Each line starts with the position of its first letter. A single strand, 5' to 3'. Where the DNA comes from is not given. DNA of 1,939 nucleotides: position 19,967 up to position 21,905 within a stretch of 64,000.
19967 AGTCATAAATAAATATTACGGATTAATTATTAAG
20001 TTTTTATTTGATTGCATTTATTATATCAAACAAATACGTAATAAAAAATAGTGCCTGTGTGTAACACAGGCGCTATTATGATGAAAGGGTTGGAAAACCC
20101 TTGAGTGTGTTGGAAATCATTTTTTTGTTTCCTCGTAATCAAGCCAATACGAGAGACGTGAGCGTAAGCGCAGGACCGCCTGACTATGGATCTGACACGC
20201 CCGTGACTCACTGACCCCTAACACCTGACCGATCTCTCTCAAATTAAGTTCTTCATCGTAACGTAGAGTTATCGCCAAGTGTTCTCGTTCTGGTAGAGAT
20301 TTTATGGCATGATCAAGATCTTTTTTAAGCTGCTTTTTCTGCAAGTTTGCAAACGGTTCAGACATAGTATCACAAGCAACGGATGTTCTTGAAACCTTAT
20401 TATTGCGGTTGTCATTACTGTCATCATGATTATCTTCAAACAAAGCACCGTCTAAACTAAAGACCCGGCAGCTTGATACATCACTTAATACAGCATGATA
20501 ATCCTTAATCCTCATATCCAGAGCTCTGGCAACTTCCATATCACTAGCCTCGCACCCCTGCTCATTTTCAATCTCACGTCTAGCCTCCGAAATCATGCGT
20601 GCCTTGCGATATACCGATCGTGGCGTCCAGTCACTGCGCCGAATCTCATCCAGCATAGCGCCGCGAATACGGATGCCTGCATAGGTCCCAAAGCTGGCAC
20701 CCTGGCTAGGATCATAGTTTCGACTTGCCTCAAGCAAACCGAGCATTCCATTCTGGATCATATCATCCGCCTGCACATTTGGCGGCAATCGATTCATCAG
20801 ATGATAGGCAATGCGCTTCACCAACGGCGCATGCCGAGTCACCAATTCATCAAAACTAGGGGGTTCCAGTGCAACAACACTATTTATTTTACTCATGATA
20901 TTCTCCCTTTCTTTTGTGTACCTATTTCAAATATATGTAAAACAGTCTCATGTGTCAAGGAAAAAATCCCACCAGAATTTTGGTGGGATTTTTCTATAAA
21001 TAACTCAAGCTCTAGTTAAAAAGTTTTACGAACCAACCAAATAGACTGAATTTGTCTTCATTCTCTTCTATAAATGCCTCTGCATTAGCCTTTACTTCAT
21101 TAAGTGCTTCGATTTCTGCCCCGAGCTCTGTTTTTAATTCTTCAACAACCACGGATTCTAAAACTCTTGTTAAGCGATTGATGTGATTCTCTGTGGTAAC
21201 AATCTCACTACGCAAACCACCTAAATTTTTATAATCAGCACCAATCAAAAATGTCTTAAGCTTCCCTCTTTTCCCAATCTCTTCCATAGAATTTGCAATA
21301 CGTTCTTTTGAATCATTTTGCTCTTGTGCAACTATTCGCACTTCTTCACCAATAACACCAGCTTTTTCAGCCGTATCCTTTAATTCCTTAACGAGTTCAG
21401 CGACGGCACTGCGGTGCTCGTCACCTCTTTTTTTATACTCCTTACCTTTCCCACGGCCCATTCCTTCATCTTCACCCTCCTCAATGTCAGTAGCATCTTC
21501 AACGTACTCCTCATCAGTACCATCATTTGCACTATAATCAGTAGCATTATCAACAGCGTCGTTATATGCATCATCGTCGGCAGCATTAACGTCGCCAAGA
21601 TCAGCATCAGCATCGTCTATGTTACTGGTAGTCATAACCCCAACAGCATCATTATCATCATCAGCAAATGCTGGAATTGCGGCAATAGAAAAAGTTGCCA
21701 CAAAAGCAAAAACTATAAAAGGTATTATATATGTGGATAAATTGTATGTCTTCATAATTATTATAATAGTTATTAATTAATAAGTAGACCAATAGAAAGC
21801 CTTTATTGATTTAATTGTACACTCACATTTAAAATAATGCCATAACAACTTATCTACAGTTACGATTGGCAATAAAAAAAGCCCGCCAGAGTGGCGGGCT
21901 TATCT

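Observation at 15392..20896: Horizontally acquired-looking FliA/sigma-28 gene heading a locus of three CheY-like REC-only proteins, a PAS histidine kinase and surface adhesins, with no flagellar or chemotaxis genes in sight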

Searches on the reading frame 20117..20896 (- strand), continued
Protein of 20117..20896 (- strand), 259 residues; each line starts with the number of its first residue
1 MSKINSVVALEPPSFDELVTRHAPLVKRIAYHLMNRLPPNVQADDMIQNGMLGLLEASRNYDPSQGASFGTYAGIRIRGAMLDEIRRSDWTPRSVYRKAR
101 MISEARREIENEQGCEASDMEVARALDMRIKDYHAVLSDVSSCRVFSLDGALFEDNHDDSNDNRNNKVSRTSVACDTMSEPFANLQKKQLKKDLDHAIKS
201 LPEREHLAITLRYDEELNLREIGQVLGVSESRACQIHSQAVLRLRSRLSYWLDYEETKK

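Call 56: find_encoding_contigs(protein=P0021, flank=10000, max_places=1)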
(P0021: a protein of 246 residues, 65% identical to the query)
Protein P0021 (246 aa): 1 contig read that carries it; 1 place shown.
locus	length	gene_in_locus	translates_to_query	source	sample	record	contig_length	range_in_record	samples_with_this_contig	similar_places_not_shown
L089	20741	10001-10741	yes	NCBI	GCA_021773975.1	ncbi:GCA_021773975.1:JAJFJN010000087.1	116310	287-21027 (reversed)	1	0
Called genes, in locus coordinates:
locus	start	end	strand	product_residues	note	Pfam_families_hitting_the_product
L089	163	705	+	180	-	PF03748:FliL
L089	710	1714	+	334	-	PF02154:FliM, PF01052:FliMN_C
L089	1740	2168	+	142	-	PF28396:SepQ_C, PF01052:FliMN_C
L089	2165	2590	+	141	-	PF04347:FliO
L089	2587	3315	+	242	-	PF00813:FliP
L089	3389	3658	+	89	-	PF01313:Bac_export_3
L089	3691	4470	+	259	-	PF01311:Bac_export_1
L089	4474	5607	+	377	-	PF01312:Bac_export_2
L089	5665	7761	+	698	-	PF00771:FHIPEP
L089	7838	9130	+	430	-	PF00448:SRP54, PF13401:AAA_22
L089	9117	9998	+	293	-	PF00142:Fer4_NifH, PF01656:CbiA, PF02374:ArsA_ATPase (weak), PF06564:CBP_BcsQ (weak), PF09140:MipZ (weak), PF10609:ParA, PF13614:AAA_31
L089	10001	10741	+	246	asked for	PF04542:Sigma70_r2, PF04539:Sigma70_r3, PF13384:HTH_23 (faint), PF08281:Sigma70_r4_2 (weak), PF04545:Sigma70_r4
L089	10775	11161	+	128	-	PF00072:Response_reg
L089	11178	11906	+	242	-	PF04344:CheZ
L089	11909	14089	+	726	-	PF01627:Hpt, PF02895:H-kinase_dim, PF02518:HATPase_c, PF01584:CheW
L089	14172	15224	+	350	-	PF00072:Response_reg, PF01339:CheB_methylest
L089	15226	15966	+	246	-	PF20560:MotA_N, PF01618:MotA_ExbB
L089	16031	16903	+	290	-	PF13677:MotB_plug, PF00691:OmpA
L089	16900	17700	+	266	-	PF01656:CbiA, PF02374:ArsA_ATPase (weak), PF06564:CBP_BcsQ, PF09140:MipZ (faint), PF10609:ParA (weak), PF13614:AAA_31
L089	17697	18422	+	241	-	PF01584:CheW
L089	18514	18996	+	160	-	PF01584:CheW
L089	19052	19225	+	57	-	-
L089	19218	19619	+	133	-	PF10975:DUF2802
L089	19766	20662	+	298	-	PF02412:TSP_3 (faint), PF00691:OmpA, PF05359:DUF748 (faint)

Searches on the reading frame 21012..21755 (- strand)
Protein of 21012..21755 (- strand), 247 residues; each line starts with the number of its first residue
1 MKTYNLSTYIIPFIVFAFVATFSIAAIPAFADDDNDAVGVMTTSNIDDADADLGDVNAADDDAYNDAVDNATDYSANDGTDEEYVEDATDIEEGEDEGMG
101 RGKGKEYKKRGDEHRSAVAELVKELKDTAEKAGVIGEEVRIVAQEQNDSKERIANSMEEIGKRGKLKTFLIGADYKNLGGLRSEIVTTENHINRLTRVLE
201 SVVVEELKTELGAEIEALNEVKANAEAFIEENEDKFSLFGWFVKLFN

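Call 3: search_protein_families(library=pfam, proteins=[window:21012-21755:-], max_evalue=0.01)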
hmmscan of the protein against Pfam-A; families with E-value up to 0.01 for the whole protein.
window:21012-21755:- (247 aa): 2 families
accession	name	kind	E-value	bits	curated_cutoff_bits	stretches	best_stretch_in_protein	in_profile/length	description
PF09837.15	DUF2064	-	0.0028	17.9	25.8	1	127-178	22-73/120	Uncharacterized protein conserved in bacteria (DUF2064)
PF17392.7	Urocanase_C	-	0.0084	16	23.6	1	119-190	37-108/196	Urocanase C-terminal domain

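Call 4: search_protein_families(library=ncbifam, proteins=[window:21012-21755:-], max_evalue=0.01)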
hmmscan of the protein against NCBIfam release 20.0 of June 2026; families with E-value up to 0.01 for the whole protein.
window:21012-21755:- (247 aa): 0 families

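Call 49: find_homologous_proteins(query=window:21012-21755:-)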
Query window:21012-21755:- (247 aa): 152 proteins with E <= 0.001 among 1098 candidates; the best 120 are listed.
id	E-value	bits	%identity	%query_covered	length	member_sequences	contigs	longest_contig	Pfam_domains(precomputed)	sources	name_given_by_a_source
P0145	1.2e-151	521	100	100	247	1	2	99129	-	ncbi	ncbi:hypothetical protein ACFLY0_01625 [Patescibacteria group bacterium]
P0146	8.0e-74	266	54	100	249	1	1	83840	-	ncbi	ncbi:hypothetical protein ACFL22_00465 [Patescibacteria group bacterium]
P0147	1.3e-71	259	59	100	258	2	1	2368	-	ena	-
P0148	6.5e-43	165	58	59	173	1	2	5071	-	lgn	-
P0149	3.0e-41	160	58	58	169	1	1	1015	-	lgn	-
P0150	1.9e-40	157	57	59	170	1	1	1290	-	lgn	-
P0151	1.2e-38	151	56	55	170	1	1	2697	-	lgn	-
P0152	3.1e-38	150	58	55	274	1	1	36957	-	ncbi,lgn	-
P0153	1.1e-37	148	55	56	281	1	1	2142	-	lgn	-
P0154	5.5e-37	146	53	59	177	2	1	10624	-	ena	-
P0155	8.2e-37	145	53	57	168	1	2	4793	-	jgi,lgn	-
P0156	9.0e-37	145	54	55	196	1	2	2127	-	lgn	-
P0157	1.1e-36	145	49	63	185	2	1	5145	-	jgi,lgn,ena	-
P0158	1.5e-36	145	40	100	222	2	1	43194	-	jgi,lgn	-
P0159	1.7e-36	144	50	60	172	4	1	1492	-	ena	-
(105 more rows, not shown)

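Call 50: find_encoding_contigs(protein=P0147, flank=10000, max_places=3)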
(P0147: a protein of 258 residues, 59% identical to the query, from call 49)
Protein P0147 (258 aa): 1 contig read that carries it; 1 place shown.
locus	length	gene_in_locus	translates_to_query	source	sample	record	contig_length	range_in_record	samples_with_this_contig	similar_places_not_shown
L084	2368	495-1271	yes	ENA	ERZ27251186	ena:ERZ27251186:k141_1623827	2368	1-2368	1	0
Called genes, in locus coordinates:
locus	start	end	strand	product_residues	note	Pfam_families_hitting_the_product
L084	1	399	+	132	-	?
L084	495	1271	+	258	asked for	-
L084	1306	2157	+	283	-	PF04542:Sigma70_r2, PF04539:Sigma70_r3, PF04545:Sigma70_r4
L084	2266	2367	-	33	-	?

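Call 51: find_encoding_contigs(protein=P0152, flank=8000, max_places=2)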
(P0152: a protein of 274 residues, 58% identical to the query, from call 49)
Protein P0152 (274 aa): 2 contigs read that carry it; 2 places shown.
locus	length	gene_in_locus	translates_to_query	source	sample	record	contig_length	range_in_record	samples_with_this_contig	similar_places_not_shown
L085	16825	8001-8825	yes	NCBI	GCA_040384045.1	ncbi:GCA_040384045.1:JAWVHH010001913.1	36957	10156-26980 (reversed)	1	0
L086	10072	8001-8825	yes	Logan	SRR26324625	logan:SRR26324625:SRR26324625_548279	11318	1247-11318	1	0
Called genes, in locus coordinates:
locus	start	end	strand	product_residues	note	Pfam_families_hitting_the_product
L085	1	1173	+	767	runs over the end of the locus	PF07517:SecA_DEAD, PF01043:SecA_PP_bind, PF21090:P-loop_SecA, PF07516:SecA_SW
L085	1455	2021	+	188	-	-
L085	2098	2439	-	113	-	-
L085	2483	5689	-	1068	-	PF02811:PHP, PF07733:DNA_pol3_alpha, PF17657:DNA_pol3_finger, PF14579:HHH_6, PF01336:tRNA_anti-codon (weak)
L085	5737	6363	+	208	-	PF01351:RNase_HII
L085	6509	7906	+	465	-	PF04862:DUF642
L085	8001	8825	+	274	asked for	-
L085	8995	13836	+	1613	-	PF00082:Peptidase_S8, PF19077:Big_13 (faint), PF17957:Big_7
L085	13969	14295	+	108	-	-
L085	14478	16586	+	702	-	PF13582:Reprolysin_3 (weak), PF13750:Big_3_3 (faint), PF17957:Big_7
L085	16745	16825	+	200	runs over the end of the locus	-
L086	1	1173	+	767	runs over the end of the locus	PF07517:SecA_DEAD, PF01043:SecA_PP_bind, PF21090:P-loop_SecA, PF07516:SecA_SW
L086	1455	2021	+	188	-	-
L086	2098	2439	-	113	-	-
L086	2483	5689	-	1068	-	PF02811:PHP, PF07733:DNA_pol3_alpha, PF17657:DNA_pol3_finger, PF14579:HHH_6, PF01336:tRNA_anti-codon (weak)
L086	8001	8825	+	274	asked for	-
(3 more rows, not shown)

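Call 52: find_encoding_contigs(protein=P0158, flank=8000, max_places=2)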
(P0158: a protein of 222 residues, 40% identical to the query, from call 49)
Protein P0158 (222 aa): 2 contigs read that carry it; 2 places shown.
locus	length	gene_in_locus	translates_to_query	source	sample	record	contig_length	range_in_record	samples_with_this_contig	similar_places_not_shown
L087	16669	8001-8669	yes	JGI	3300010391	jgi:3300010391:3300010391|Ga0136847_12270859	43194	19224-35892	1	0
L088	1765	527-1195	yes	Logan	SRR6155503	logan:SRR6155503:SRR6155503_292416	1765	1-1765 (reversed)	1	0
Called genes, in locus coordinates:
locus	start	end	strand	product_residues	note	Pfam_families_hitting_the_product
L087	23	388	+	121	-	-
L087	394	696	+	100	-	-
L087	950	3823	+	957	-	PF07517:SecA_DEAD, PF01043:SecA_PP_bind, PF21090:P-loop_SecA, PF07516:SecA_SW, PF02810:SEC-C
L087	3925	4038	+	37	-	-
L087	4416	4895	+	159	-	PF03073:TspO_MBR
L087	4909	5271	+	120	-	PF01641:SelR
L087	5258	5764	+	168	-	PF01625:PMSR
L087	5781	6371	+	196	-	PF04832:SOUL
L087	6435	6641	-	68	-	PF04070:DUF378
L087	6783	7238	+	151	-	-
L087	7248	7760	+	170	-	-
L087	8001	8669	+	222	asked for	-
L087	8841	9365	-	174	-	-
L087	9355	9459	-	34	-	-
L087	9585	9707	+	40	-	-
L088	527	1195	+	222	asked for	-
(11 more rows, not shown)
